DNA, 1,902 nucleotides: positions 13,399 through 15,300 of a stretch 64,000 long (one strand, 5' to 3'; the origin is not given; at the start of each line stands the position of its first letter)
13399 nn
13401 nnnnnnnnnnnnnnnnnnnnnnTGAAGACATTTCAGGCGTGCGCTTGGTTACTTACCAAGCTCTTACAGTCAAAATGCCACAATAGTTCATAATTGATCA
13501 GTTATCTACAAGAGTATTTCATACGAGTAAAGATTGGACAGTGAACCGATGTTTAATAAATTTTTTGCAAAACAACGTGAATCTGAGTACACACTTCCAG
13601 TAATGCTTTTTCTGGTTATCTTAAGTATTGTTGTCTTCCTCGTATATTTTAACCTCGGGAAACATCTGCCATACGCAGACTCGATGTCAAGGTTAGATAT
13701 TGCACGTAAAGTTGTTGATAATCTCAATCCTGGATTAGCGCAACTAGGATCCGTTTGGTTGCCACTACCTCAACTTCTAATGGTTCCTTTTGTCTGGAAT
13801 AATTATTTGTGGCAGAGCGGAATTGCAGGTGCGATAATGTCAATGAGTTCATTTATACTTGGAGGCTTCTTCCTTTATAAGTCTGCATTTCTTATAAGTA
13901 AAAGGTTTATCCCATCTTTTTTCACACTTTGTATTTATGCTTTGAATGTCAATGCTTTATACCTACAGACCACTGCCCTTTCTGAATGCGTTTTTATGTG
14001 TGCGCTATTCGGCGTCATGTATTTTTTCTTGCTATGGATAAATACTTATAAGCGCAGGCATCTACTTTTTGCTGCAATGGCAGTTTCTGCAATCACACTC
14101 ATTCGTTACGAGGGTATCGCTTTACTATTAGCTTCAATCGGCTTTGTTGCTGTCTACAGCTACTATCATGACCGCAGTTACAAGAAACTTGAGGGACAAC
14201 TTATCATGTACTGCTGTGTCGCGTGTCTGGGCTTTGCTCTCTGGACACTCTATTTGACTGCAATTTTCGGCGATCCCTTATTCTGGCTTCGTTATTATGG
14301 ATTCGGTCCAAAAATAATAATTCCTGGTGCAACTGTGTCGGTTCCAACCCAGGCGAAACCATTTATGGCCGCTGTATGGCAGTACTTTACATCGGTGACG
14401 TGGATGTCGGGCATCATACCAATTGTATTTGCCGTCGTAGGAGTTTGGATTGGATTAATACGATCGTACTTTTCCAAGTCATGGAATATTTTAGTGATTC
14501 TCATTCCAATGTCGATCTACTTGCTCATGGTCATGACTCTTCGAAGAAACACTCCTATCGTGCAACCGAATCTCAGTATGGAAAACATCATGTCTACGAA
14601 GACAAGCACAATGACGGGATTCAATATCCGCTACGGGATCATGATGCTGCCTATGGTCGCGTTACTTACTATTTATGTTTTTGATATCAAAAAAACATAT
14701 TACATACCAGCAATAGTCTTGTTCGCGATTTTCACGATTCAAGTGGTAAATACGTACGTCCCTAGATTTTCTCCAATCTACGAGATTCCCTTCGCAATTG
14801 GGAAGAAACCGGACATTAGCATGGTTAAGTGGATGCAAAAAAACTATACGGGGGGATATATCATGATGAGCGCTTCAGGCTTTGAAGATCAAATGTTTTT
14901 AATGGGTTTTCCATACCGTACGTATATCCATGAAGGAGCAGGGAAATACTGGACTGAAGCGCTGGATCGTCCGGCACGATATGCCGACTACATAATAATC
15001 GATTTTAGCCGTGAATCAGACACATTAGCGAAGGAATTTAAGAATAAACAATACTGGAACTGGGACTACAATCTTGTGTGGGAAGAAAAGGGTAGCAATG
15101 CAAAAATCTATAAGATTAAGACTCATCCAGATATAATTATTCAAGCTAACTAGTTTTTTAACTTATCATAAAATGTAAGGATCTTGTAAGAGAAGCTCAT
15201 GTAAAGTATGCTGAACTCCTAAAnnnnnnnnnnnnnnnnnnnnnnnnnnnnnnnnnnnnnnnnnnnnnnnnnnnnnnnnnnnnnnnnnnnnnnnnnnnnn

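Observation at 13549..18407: Tandem triplication of a GT-C-like polytopic membrane glycosyltransferase candidate at the end of the glycan island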

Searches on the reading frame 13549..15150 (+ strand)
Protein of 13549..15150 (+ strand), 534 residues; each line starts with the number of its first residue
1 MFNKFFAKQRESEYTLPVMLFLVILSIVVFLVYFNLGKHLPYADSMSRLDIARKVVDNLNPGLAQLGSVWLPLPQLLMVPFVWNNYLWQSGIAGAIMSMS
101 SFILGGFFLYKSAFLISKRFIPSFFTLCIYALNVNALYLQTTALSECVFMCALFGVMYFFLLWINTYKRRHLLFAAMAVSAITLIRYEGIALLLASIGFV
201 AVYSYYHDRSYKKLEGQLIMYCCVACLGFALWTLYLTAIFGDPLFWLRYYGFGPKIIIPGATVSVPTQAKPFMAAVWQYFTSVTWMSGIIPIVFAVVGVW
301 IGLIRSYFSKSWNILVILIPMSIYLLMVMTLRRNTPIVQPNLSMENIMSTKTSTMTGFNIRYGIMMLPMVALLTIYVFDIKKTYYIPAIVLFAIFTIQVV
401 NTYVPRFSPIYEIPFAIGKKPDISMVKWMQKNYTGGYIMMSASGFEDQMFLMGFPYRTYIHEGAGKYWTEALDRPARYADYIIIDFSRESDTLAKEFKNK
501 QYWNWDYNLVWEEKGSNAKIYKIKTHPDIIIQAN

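Call 6: search_protein_families(library=pfam, proteins=[window:13549-15150:+], max_evalue=1)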
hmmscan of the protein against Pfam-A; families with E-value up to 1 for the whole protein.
window:13549-15150:+ (534 aa): 1 family
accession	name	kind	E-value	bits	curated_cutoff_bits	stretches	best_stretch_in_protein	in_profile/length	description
PF11084.13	DUF2621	-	0.18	12.3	27.7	0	18-58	12-52/139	Protein of unknown function (DUF2621)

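Call 7: search_protein_families(library=ncbifam, proteins=[window:13549-15150:+], max_evalue=1)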
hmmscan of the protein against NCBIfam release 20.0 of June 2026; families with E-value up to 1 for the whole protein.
window:13549-15150:+ (534 aa): 0 families

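Call 12: search_solved_structures(query=A1, max_evalue=10, show_alignments=2)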
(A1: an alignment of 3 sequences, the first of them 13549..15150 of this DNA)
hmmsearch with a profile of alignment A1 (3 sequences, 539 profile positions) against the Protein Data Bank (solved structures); distinct sequences matched with E-value up to 10: 0.

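Call 78: search_protein_families(library=pfam, proteins=[window:13549-15150:+], max_evalue=10)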
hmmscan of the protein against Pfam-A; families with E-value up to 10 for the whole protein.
window:13549-15150:+ (534 aa): 2 families
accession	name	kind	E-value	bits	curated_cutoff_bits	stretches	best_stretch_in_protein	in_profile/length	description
PF11084.13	DUF2621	-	0.18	12.3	27.7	1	18-58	12-52/139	Protein of unknown function (DUF2621)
PF06781.17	CrgA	-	2.2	8.9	24.8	1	8-47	28-67/89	Cell division protein CrgA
